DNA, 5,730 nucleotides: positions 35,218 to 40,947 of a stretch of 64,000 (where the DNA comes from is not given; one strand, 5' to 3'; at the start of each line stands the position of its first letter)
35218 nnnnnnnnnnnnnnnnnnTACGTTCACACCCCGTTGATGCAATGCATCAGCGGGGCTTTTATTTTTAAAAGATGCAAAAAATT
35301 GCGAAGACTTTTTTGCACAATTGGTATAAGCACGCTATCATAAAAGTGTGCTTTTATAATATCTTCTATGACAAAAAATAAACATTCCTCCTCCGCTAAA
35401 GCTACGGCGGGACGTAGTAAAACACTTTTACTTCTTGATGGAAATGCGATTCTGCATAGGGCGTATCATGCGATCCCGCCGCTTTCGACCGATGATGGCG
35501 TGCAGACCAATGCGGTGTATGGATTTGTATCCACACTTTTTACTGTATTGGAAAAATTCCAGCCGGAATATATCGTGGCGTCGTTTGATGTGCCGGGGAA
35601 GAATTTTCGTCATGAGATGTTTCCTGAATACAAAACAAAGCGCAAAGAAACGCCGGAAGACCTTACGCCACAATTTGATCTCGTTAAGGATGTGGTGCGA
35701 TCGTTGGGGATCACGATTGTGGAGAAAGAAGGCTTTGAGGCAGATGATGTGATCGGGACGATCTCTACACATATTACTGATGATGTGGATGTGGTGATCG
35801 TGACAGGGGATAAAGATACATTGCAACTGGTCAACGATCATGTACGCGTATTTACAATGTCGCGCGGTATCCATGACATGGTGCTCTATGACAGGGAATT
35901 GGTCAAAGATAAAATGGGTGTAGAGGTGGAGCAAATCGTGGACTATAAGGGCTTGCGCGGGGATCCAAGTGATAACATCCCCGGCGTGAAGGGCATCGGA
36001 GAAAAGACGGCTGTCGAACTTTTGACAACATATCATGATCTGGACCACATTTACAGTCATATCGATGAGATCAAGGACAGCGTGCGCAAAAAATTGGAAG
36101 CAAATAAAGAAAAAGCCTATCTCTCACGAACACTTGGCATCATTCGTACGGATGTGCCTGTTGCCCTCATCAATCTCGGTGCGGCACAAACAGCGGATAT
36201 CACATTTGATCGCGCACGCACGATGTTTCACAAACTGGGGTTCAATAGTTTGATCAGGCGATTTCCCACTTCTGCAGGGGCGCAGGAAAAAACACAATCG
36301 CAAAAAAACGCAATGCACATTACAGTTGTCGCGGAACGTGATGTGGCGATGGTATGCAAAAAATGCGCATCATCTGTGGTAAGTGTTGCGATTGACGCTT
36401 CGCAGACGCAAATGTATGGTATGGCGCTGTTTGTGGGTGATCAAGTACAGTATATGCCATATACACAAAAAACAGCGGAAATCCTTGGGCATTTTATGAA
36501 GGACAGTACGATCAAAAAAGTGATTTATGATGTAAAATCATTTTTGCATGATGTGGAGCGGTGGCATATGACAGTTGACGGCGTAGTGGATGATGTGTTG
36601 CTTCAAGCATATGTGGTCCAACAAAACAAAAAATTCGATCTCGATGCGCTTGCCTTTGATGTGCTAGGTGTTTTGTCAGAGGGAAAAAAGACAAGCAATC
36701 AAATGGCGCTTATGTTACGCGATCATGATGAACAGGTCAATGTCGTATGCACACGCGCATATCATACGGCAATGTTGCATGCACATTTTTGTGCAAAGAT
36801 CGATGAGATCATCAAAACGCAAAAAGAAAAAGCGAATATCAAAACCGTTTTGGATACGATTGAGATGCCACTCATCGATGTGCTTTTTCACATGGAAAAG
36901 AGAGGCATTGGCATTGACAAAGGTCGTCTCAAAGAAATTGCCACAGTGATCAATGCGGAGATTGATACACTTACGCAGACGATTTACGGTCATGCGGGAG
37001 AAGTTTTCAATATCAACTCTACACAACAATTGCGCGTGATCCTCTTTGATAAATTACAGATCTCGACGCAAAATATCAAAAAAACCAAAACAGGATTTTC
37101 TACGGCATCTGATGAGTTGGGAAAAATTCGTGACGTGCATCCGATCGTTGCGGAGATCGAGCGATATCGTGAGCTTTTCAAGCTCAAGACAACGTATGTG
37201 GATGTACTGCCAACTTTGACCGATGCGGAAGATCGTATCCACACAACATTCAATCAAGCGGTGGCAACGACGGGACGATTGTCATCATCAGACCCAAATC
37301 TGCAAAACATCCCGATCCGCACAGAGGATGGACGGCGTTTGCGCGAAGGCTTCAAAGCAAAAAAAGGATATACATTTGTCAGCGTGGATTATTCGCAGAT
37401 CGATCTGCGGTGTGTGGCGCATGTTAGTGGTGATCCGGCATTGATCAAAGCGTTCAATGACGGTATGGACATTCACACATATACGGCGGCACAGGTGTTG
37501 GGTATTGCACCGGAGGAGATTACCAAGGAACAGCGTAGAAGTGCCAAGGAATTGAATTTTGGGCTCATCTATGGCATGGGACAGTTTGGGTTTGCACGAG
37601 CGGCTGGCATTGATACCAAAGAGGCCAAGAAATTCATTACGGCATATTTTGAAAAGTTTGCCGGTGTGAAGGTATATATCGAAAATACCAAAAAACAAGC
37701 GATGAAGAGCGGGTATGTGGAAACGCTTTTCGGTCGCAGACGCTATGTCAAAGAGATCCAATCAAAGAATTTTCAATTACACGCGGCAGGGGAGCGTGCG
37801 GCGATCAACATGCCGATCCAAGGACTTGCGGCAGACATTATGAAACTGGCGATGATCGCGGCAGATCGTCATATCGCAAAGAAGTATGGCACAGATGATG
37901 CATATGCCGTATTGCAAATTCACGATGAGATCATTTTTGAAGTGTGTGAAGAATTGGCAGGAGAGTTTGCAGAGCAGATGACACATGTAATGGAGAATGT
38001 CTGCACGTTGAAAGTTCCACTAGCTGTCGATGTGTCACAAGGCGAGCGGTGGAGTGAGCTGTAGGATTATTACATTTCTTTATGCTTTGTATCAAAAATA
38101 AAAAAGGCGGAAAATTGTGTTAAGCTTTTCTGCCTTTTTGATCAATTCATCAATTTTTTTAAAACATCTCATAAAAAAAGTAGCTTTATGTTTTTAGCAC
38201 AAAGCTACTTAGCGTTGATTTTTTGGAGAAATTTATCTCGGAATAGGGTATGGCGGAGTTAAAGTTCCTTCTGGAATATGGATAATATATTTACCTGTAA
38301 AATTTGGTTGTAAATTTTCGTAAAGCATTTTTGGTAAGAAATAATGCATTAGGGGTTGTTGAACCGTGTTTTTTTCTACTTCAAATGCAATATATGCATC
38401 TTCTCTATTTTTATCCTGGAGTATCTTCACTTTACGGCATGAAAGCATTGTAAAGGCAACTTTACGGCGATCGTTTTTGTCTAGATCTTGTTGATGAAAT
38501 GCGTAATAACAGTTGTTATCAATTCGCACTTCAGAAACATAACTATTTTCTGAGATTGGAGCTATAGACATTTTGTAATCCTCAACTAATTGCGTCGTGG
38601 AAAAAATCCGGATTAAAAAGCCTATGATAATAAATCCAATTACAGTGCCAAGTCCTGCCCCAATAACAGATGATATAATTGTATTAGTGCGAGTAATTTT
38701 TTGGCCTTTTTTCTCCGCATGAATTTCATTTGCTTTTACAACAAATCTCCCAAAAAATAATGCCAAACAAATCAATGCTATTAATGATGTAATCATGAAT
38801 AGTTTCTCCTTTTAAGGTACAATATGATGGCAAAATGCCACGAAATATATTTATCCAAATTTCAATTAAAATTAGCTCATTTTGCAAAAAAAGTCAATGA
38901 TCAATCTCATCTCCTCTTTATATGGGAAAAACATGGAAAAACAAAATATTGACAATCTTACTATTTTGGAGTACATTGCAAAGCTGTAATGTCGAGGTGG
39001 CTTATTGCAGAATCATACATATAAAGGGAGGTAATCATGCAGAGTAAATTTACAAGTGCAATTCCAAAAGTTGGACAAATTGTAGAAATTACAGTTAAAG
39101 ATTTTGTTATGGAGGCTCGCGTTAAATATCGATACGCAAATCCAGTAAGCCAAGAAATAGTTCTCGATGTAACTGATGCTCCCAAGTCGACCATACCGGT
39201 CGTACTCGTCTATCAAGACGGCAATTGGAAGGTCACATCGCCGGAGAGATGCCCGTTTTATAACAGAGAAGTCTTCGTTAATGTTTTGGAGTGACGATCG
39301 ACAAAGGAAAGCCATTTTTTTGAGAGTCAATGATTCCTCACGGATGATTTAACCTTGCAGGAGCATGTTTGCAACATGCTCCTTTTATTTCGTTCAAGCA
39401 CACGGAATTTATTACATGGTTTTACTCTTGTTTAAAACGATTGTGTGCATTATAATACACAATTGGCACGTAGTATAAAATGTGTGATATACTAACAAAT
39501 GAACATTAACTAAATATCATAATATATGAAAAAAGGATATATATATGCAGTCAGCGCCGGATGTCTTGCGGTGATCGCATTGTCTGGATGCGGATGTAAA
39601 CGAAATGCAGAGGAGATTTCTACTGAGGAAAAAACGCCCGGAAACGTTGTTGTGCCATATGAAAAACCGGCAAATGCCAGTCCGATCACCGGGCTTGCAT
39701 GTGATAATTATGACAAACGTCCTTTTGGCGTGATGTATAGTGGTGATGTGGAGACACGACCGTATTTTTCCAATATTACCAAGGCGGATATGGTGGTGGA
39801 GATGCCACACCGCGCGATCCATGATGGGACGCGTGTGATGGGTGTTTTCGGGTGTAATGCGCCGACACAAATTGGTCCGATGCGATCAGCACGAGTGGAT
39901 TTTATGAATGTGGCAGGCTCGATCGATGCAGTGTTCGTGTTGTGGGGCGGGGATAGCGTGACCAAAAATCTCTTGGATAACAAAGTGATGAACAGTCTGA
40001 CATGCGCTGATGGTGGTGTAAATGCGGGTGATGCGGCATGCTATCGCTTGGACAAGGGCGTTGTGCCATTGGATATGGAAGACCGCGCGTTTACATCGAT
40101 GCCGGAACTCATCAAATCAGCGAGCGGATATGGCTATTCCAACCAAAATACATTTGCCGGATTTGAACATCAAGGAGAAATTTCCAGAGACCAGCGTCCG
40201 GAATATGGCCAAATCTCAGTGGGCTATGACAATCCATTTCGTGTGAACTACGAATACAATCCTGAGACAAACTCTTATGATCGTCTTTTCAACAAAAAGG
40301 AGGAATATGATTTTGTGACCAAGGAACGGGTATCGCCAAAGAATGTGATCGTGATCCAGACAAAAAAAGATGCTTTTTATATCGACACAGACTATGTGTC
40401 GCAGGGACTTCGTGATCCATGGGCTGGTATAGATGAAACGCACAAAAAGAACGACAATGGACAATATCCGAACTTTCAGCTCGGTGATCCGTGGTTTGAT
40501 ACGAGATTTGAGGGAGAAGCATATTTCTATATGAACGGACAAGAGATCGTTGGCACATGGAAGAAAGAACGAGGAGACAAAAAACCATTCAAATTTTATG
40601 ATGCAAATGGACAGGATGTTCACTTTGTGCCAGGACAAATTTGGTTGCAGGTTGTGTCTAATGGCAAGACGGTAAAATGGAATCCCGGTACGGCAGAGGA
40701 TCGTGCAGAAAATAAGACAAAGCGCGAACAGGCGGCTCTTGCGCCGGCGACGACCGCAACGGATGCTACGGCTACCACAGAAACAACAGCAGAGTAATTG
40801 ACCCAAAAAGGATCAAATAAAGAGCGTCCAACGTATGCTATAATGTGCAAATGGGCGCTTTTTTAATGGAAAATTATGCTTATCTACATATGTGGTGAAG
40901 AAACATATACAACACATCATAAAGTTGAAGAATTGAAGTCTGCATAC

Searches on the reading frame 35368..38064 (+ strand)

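Call 7: search_protein_families(library=pfam, proteins=[window:35368-38064:+], max_evalue=0.001)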
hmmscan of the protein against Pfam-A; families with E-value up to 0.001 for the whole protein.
window:35368-38064:+ (898 aa): 5 families
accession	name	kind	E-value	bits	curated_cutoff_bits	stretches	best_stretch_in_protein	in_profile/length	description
PF00476.26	DNA_pol_A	-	6.1e-146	486.7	34.3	1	520-897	3-381/381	DNA polymerase family A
PF02739.22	5_3_exonuc_N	-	4.6e-57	192.7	34.3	1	19-184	1-164/164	5'-3' exonuclease, N-terminal resolvase-like domain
PF01367.25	5_3_exonuc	-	2.1e-30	105.5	40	1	185-266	1-83/97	5'-3' exonuclease, C-terminal SAM fold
PF22619.2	DNA_polI_exo1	-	2.6e-08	34.2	27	1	347-429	13-97/140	DNA polymerase I, ribonuclease H-like domain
PF01612.26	DNA_pol_A_exo1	-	0.00045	20.5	23.6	1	355-438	53-133/173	3'-5' exonuclease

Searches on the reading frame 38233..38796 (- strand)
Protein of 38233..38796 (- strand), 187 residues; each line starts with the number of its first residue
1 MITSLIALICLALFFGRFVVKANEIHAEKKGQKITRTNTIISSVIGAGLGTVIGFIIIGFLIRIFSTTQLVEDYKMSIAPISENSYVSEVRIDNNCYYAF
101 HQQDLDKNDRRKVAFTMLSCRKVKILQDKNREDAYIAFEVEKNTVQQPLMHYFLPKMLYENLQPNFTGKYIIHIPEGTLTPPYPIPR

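Call 16: search_protein_families(library=pfam, proteins=[window:38233-38796:-], max_evalue=0.001)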
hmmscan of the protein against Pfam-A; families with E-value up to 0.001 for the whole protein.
window:38233-38796:- (187 aa): 0 families

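Call 30: search_protein_families(library=ncbifam, proteins=[window:38233-38796:-], max_evalue=0.1)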
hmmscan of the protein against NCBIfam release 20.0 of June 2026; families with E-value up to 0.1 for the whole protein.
window:38233-38796:- (187 aa): 1 family
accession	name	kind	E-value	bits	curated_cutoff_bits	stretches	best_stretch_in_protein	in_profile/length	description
NF033218.1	anchor_AmaP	equivalog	0.055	13.2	55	1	2-70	8-75/166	alkaline shock response membrane anchor protein AmaP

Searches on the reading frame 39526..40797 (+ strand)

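Call 47: search_protein_families(library=pfam, proteins=[window:39526-40797:+], max_evalue=0.0001)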
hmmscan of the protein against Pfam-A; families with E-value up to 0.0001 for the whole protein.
window:39526-40797:+ (423 aa): 2 families
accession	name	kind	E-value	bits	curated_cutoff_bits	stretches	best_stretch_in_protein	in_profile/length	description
PF11258.13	DUF3048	-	6.5e-20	72.2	25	1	55-205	2-148/148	Protein of unknown function (DUF3048) N-terminal domain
PF17479.7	DUF3048_C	-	7.2e-16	59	25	1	232-373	3-113/114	Protein of unknown function (DUF3048) C-terminal domain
